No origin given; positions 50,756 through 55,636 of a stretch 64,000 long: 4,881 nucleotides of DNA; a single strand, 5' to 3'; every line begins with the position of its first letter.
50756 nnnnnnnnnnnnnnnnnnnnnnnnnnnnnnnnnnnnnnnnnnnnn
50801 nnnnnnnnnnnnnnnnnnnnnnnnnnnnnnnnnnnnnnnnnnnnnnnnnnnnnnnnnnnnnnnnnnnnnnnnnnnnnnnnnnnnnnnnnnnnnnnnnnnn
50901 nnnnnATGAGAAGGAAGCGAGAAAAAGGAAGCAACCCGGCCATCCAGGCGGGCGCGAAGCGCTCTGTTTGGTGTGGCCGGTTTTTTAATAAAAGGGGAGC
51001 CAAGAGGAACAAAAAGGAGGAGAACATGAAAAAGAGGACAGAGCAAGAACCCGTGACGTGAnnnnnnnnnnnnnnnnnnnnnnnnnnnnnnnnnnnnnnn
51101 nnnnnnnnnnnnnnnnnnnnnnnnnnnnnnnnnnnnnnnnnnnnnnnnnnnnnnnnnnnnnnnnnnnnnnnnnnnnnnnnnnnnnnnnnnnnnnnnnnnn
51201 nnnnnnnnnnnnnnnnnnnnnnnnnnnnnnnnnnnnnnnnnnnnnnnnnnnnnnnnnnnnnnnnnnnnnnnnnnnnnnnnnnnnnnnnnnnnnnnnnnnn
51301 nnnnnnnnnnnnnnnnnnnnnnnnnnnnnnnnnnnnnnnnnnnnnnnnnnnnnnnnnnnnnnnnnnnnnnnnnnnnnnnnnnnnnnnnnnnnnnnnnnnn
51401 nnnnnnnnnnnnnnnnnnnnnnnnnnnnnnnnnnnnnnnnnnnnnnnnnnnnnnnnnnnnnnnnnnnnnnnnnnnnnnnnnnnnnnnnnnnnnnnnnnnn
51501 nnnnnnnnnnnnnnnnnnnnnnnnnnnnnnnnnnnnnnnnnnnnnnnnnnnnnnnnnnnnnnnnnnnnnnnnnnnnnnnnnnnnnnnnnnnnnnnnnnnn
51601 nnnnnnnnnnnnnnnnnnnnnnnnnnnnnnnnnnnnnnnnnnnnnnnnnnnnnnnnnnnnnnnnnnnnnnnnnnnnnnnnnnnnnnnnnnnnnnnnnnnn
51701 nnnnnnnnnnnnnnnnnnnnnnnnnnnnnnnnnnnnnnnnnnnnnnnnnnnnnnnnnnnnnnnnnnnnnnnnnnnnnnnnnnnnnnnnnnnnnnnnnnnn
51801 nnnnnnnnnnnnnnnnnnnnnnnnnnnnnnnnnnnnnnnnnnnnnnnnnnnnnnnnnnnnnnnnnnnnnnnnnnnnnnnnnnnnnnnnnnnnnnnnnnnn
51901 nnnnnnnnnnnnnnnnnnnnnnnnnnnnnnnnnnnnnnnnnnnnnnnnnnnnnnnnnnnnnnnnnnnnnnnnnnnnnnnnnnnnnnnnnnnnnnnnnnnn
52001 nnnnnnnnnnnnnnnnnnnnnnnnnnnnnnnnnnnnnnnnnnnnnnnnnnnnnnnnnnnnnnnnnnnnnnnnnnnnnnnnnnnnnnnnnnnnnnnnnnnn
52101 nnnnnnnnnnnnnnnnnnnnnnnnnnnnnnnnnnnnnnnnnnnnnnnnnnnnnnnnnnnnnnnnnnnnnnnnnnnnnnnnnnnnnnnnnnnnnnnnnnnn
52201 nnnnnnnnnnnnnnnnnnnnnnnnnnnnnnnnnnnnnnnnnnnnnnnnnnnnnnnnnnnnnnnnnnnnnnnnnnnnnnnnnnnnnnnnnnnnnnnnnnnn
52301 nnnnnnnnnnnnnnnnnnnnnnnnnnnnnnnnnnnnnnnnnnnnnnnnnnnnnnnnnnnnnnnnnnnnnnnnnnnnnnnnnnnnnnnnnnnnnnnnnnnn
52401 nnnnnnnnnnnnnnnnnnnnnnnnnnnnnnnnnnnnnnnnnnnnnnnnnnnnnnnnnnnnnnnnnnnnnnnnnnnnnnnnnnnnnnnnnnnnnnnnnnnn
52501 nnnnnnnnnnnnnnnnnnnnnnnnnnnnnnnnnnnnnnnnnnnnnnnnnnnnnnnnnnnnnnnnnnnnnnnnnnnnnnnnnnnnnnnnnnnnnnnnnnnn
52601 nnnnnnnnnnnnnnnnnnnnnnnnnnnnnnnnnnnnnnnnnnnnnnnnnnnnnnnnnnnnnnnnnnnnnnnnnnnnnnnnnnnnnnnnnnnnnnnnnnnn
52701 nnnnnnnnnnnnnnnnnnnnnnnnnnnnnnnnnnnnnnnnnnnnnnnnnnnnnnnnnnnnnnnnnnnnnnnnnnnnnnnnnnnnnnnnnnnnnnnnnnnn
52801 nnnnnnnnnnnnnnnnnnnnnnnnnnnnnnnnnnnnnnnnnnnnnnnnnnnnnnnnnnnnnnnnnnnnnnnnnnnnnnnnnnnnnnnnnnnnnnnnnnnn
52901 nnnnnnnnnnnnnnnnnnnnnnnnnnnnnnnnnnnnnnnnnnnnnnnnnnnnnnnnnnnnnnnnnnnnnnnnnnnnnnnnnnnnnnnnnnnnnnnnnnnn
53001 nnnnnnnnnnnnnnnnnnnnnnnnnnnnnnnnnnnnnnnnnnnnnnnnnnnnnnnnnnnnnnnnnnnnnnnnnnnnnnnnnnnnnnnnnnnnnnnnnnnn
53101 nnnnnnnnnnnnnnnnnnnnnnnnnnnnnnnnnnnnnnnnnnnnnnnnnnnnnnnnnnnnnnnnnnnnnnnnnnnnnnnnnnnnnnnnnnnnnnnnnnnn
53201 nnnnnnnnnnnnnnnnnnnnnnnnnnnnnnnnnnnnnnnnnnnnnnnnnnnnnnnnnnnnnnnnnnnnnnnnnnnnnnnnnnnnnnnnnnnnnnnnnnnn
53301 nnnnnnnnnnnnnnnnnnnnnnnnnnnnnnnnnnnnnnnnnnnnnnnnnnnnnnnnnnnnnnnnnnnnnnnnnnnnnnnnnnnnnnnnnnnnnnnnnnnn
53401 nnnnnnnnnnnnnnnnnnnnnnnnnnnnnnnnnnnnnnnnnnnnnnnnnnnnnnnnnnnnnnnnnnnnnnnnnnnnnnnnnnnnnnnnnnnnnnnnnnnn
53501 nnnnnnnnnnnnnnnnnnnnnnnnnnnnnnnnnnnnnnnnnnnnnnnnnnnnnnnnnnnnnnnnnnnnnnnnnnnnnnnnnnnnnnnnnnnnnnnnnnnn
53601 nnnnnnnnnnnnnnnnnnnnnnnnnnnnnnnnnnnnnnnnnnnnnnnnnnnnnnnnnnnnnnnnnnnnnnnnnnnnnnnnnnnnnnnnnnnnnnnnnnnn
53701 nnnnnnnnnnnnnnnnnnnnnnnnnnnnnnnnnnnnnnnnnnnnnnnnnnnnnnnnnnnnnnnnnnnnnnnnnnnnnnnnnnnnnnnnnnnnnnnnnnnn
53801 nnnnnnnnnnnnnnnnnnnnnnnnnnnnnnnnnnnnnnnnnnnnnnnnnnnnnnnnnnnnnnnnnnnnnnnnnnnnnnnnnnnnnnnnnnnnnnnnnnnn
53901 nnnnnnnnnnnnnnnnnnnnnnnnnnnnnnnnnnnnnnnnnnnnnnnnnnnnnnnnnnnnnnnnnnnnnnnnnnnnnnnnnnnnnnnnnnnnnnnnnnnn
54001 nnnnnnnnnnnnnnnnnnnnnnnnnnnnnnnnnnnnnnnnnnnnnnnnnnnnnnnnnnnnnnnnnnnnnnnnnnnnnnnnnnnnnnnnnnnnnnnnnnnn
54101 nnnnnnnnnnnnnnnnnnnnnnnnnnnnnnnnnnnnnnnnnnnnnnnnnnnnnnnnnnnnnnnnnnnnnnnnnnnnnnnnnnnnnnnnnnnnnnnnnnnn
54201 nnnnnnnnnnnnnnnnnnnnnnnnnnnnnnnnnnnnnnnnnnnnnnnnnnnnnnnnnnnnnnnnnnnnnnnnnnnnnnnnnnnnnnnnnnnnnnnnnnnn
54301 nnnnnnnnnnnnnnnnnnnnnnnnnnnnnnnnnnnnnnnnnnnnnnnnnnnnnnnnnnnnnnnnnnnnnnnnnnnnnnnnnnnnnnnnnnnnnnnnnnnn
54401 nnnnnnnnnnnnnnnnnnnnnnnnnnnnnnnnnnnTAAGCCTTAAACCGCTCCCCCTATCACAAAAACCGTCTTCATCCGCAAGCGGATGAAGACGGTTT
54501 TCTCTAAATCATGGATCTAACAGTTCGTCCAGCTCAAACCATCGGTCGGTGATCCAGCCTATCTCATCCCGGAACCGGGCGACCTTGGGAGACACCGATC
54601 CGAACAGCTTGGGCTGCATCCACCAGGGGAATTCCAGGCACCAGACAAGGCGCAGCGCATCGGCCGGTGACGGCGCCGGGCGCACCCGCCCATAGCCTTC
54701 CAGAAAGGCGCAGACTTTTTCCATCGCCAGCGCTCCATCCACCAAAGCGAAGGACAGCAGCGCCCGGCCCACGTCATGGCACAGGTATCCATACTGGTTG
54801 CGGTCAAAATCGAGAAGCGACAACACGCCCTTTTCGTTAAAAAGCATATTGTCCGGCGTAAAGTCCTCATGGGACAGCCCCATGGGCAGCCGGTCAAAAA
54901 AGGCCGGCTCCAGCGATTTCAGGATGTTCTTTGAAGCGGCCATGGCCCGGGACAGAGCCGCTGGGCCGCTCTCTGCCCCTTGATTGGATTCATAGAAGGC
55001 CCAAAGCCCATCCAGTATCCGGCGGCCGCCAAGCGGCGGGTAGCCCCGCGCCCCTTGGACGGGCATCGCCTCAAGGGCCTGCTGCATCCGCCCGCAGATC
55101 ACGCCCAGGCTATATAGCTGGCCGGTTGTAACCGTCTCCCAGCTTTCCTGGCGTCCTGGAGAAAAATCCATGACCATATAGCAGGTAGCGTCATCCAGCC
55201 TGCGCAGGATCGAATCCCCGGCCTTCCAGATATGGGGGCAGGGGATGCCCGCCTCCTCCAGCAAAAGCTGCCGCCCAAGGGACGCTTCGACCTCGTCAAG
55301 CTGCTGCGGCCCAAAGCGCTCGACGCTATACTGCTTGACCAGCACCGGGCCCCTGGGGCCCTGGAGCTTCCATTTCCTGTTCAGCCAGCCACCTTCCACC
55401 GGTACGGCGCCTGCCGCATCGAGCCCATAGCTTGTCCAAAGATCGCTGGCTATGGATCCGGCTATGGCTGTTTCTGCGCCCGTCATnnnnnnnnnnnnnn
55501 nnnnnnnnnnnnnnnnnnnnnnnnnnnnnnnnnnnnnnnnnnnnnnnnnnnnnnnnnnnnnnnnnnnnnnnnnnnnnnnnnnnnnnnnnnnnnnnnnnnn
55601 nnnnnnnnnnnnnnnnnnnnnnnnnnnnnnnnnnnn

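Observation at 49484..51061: Duplicated promoter + ~190-nt leader with a built-in terminator: an unclassified attenuator/riboswitch-like element controlling two unknown-function units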

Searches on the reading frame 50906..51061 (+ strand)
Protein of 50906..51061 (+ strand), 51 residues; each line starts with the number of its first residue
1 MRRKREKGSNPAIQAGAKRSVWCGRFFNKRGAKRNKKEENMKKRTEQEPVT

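Call 14: search_protein_families(library=pfam, proteins=[window:50906-51061:+], max_evalue=0.1)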
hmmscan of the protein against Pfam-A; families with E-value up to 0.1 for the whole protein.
window:50906-51061:+ (51 aa): 0 families

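Call 58: find_homologous_proteins(query=A4, max_evalue=1)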
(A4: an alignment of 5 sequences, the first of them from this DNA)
Query A4 (5 sequences): 1 candidates shared short words with the query, none scored E <= 1.

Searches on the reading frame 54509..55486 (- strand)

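Call 14: search_protein_families(library=pfam, proteins=[window:54509-55486:-], max_evalue=0.1)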
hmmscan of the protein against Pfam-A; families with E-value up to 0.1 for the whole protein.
window:54509-55486:- (325 aa): 2 families
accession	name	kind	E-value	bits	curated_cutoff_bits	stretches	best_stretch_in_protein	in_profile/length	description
PF01636.29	APH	-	3e-18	66.9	23.2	1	28-270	3-238/239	Phosphotransferase enzyme family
PF01633.27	Choline_kinase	-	0.036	13.8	29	1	201-247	161-208/300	Choline/ethanolamine kinase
